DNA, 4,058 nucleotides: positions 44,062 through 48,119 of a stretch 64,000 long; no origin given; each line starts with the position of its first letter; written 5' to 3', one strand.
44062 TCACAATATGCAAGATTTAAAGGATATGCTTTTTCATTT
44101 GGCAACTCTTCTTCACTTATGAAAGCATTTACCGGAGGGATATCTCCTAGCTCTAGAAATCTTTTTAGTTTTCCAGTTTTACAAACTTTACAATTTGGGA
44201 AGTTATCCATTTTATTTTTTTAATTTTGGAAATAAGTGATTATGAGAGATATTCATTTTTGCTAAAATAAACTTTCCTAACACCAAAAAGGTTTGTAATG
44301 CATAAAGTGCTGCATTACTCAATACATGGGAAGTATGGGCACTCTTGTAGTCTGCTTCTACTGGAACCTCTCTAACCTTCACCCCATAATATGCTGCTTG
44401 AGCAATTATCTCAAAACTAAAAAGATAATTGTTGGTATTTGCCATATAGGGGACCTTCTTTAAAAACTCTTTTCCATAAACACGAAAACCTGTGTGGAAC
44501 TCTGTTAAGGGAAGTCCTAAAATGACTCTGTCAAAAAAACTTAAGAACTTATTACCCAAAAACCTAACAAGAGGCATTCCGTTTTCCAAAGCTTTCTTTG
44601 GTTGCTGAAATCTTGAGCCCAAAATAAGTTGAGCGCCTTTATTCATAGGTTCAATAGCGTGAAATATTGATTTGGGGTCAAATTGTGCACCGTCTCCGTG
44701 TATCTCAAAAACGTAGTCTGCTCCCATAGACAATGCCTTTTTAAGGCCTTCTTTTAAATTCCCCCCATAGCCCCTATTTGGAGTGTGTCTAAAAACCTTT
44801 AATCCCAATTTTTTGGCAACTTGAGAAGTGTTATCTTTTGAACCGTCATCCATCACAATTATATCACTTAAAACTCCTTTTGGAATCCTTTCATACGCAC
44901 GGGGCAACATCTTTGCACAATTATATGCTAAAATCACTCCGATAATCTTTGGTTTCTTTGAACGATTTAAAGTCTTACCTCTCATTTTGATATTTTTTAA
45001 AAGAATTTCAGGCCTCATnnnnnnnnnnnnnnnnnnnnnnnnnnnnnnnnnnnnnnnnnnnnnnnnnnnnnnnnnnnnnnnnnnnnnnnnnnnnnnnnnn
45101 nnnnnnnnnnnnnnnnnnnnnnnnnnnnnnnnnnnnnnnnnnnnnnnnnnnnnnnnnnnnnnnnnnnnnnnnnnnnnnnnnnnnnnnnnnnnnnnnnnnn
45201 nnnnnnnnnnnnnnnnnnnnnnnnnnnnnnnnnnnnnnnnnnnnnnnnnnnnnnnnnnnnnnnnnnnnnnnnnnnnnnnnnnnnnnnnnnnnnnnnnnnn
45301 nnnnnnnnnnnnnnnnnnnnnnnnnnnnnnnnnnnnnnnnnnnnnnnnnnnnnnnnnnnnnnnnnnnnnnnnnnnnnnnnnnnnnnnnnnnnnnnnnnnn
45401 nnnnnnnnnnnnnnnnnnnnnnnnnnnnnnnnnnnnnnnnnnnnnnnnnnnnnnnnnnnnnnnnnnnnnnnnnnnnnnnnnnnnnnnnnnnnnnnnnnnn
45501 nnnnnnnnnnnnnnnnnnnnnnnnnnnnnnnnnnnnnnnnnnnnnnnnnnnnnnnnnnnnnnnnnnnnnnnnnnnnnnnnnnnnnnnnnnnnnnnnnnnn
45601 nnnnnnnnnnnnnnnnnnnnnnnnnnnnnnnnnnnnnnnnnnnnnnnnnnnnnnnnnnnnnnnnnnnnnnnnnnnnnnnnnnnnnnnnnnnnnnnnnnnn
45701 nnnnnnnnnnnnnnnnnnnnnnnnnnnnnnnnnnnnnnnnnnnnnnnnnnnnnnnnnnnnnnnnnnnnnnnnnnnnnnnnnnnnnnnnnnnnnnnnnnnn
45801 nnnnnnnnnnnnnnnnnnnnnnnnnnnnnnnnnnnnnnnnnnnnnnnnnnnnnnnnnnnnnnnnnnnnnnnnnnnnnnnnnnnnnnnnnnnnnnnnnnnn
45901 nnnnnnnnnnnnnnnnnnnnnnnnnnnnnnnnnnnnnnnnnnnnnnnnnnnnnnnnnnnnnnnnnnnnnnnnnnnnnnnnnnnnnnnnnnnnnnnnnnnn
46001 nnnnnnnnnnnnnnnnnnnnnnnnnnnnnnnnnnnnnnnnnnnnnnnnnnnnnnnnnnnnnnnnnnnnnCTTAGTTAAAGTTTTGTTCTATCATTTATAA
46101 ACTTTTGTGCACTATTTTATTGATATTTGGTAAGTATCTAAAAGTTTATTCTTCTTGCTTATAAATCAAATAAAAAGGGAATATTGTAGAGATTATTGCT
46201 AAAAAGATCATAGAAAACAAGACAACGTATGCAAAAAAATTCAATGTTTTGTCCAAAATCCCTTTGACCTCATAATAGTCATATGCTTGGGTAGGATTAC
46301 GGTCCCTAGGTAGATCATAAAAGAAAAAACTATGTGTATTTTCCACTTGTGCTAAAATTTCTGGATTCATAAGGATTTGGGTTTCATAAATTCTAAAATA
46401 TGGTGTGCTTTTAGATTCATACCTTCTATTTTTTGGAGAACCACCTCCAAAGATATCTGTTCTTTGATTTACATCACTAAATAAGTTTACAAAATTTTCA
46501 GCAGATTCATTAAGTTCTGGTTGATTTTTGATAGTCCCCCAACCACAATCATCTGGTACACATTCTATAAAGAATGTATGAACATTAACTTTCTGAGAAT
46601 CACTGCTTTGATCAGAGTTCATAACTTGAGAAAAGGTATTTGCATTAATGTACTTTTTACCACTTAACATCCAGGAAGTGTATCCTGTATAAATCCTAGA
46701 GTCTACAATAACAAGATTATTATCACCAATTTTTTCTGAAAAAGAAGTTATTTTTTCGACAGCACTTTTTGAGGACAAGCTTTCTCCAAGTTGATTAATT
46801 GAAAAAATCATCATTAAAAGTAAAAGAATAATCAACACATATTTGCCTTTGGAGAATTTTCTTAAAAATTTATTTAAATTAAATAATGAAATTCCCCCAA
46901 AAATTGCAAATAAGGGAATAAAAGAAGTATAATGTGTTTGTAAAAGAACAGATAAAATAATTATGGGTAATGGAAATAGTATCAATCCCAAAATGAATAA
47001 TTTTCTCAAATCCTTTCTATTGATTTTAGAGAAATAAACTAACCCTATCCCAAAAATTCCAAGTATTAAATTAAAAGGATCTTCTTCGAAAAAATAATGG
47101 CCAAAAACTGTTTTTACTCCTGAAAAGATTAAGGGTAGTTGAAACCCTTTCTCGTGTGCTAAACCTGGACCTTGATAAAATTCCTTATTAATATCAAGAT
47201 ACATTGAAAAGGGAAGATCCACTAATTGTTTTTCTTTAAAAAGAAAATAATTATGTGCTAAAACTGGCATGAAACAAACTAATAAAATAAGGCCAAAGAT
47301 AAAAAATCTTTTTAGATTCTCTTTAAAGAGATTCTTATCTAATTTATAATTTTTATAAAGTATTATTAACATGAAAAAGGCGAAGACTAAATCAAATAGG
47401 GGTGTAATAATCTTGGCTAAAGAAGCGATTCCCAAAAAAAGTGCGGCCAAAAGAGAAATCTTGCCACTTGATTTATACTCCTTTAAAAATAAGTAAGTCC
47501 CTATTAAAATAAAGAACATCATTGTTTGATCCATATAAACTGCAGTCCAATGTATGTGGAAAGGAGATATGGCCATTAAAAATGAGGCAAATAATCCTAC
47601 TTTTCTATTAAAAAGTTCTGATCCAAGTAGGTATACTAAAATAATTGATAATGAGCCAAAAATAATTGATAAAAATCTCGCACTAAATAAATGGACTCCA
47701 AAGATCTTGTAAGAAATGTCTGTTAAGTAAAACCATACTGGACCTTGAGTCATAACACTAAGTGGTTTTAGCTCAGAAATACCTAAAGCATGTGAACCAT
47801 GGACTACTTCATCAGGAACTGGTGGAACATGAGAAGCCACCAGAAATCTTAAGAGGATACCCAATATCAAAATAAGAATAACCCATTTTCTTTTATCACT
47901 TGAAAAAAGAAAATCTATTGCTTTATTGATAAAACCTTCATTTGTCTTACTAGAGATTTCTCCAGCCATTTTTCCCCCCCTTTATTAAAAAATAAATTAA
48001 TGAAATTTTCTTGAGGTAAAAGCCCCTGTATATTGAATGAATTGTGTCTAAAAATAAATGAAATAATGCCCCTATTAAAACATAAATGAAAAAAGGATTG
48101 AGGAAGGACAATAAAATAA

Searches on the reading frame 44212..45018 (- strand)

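Call 42: search_protein_families(library=pfam, proteins=[window:44212-45018:-], max_evalue=0.00001)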
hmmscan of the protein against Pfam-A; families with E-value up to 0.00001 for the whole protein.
window:44212-45018:- (268 aa): 1 family
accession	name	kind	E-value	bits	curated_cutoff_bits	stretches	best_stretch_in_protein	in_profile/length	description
PF00535.33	Glycos_transf_2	-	1.4e-17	64.6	23.3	1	28-188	3-166/168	Glycosyl transferase family 2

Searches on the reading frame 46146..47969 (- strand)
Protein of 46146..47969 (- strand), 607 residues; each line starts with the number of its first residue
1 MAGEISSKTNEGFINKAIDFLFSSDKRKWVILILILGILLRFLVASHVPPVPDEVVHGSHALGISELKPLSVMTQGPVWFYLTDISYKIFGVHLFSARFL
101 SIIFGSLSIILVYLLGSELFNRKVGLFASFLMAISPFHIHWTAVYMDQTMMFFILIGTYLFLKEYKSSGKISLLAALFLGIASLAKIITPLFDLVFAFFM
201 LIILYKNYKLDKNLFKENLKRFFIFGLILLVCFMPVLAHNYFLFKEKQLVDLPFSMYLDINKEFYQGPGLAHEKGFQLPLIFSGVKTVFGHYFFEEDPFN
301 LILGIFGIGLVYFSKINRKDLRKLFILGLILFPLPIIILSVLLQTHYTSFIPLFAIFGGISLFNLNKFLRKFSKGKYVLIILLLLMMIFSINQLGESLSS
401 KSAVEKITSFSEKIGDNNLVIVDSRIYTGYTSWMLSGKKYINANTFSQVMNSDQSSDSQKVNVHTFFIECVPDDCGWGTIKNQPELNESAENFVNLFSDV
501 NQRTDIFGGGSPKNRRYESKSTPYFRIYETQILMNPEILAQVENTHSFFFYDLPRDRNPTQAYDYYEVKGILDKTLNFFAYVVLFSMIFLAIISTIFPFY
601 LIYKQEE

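Call 42: search_protein_families(library=pfam, proteins=[window:46146-47969:-], max_evalue=0.00001)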
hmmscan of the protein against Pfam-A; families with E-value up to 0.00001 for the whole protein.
window:46146-47969:- (607 aa): 1 family
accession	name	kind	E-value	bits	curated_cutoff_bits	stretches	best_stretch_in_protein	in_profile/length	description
PF13231.12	PMT_2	-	1.8e-16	61.2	26.1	1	75-238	2-159/160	Dolichyl-phosphate-mannose-protein mannosyltransferase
